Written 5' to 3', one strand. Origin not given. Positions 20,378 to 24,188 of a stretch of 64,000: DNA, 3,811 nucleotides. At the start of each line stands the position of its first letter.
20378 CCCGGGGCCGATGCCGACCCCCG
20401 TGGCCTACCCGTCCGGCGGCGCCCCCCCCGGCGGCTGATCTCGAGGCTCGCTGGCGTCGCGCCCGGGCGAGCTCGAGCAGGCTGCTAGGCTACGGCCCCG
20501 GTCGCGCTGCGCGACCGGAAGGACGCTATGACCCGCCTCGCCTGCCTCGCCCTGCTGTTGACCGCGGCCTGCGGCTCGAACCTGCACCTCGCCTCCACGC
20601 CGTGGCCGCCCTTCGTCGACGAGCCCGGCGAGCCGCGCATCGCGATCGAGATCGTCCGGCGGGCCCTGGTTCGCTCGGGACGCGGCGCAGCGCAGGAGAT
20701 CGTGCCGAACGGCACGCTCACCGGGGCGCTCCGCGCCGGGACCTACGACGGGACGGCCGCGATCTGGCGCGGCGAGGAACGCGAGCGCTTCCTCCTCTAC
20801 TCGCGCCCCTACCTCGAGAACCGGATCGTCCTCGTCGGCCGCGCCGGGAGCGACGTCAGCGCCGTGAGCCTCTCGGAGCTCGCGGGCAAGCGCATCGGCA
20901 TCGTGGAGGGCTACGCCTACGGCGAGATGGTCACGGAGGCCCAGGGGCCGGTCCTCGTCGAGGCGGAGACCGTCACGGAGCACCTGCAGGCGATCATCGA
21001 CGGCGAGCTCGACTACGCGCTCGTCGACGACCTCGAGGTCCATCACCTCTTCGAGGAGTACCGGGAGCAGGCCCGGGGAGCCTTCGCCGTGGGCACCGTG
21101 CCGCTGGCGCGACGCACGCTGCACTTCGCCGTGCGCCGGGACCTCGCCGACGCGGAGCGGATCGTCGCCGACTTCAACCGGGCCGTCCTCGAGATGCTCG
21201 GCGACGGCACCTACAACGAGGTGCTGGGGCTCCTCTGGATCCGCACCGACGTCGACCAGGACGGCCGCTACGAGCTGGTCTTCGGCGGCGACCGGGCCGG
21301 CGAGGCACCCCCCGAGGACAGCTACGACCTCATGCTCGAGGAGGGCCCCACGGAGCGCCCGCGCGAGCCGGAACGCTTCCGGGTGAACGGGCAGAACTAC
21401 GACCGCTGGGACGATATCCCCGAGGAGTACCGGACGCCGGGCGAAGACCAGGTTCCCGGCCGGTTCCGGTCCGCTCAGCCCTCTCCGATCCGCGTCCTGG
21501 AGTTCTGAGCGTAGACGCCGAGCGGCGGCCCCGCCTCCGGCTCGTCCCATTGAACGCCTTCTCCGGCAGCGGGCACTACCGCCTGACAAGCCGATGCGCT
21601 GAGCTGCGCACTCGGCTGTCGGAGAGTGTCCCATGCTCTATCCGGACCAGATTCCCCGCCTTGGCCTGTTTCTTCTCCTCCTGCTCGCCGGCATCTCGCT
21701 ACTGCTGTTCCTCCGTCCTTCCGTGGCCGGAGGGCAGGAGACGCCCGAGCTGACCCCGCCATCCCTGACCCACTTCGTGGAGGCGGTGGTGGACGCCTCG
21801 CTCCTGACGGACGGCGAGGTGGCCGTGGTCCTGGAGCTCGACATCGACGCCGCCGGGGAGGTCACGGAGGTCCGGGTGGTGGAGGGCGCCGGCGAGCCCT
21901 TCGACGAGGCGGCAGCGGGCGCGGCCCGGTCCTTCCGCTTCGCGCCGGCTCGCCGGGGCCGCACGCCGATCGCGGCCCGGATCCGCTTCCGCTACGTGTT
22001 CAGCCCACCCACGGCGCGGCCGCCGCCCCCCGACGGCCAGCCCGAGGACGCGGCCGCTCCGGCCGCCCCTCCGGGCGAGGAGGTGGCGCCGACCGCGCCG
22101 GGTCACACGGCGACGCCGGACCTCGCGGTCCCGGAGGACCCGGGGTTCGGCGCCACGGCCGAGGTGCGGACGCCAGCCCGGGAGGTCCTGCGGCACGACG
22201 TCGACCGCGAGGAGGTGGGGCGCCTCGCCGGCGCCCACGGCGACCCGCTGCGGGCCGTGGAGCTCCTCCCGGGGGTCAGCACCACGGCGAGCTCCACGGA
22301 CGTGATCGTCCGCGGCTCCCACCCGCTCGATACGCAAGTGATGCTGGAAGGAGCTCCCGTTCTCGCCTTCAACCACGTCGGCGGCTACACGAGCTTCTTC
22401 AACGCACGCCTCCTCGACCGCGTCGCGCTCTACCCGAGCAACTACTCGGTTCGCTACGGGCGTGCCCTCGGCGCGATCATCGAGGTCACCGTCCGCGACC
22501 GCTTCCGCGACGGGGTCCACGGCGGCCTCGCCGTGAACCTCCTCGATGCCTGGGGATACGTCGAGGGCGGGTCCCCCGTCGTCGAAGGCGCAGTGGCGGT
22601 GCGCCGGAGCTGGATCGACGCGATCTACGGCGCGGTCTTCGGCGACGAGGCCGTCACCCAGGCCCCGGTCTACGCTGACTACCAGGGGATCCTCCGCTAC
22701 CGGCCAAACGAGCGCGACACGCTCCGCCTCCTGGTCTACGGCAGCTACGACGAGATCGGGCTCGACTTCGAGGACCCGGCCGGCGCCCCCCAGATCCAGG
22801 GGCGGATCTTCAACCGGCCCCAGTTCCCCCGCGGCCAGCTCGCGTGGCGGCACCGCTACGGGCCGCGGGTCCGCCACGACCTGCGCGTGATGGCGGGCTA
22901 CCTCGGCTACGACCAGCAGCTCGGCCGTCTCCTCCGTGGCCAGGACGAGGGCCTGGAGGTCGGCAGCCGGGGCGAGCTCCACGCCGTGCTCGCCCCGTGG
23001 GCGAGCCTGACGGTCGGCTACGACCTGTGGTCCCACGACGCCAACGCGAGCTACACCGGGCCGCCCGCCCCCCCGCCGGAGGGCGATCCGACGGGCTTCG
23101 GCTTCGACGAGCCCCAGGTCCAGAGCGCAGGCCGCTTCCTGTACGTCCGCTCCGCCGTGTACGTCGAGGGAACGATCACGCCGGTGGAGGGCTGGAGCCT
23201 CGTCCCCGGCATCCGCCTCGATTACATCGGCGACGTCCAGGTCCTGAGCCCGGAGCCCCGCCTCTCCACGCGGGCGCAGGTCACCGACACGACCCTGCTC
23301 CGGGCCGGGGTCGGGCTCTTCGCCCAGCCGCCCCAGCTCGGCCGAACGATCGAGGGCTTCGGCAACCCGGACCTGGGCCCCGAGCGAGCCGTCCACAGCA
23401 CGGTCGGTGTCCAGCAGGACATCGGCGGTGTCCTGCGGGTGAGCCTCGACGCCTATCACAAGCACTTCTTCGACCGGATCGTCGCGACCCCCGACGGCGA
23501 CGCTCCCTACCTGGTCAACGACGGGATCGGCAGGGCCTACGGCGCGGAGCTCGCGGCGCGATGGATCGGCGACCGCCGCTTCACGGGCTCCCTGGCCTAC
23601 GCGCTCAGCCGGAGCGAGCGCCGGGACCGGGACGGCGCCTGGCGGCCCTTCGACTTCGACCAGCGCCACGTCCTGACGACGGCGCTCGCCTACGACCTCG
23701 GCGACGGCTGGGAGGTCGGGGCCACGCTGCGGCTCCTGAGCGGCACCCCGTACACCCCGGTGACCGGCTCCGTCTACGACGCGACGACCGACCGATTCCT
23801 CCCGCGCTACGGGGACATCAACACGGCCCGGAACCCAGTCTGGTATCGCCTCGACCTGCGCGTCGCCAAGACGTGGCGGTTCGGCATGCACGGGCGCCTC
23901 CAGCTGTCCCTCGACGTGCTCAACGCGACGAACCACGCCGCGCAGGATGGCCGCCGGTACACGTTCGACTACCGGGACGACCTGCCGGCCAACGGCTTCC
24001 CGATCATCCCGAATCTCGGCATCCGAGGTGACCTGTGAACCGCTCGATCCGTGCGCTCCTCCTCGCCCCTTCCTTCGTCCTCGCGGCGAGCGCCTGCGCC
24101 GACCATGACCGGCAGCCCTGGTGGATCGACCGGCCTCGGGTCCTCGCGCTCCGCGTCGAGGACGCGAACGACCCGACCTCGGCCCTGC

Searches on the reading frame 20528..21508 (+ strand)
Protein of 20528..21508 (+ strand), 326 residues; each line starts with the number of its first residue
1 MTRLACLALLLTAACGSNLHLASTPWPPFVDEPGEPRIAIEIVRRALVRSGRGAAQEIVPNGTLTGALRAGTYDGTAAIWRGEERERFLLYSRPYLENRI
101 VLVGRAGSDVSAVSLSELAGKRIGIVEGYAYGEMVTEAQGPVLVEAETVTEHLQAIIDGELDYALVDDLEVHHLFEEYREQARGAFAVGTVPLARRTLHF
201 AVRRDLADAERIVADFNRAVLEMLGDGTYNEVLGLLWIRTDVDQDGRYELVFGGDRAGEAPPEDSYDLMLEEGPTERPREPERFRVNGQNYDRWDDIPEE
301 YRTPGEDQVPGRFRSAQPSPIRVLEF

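Call 55: search_protein_families(library=pfam, max_evalue=0.01, proteins=[window:20528-21508:+])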
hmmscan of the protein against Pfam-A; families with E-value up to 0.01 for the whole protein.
window:20528-21508:+ (326 aa): 1 family
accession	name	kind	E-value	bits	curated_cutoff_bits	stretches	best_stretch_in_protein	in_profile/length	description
PF00497.25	SBP_bac_3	-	1.3e-06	28.7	26.4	1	31-232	16-125/132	Bacterial extracellular solute-binding proteins, family 3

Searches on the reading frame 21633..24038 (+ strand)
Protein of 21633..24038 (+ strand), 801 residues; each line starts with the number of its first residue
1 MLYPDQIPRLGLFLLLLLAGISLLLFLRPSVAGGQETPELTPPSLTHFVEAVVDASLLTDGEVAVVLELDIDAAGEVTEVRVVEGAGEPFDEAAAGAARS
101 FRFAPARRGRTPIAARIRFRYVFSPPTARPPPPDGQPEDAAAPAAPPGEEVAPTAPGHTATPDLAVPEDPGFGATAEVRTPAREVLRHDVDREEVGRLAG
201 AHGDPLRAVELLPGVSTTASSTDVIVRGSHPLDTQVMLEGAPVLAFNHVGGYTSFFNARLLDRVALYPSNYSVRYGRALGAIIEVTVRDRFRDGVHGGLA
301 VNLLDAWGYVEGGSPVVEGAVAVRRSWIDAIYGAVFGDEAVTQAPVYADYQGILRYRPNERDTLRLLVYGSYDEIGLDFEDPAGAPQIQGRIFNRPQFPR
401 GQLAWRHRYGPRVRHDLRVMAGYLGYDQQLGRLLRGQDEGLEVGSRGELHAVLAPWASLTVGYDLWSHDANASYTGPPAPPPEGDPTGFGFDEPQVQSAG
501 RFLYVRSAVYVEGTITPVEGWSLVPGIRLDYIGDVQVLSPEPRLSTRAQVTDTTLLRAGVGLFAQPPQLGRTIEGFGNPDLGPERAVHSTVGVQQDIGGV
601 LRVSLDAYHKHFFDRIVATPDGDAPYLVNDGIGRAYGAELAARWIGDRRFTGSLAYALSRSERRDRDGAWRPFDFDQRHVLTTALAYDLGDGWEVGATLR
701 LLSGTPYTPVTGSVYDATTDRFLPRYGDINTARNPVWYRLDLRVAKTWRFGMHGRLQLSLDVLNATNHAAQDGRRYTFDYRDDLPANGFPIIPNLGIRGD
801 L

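Call 55: search_protein_families(library=pfam, max_evalue=0.01, proteins=[window:21633-24038:+])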
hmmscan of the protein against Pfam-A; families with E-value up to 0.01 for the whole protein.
window:21633-24038:+ (801 aa): 4 families
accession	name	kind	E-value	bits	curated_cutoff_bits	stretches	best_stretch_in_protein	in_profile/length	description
PF00593.30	TonB_dep_Rec_b-barrel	-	5.4e-25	89.6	27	1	351-764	16-435/436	TonB dependent receptor-like, beta-barrel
PF03544.19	TonB_C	-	6.8e-10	39.7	24.6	1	65-122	18-78/79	Gram-negative bacterial TonB protein C-terminal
PF25183.1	OMP_b-brl_4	-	1.9e-08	33.7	30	0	729-769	768-809/838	Outer membrane beta barrel domain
PF07715.20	Plug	-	0.00019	22.3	23.9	1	202-280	22-105/107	TonB-dependent Receptor Plug Domain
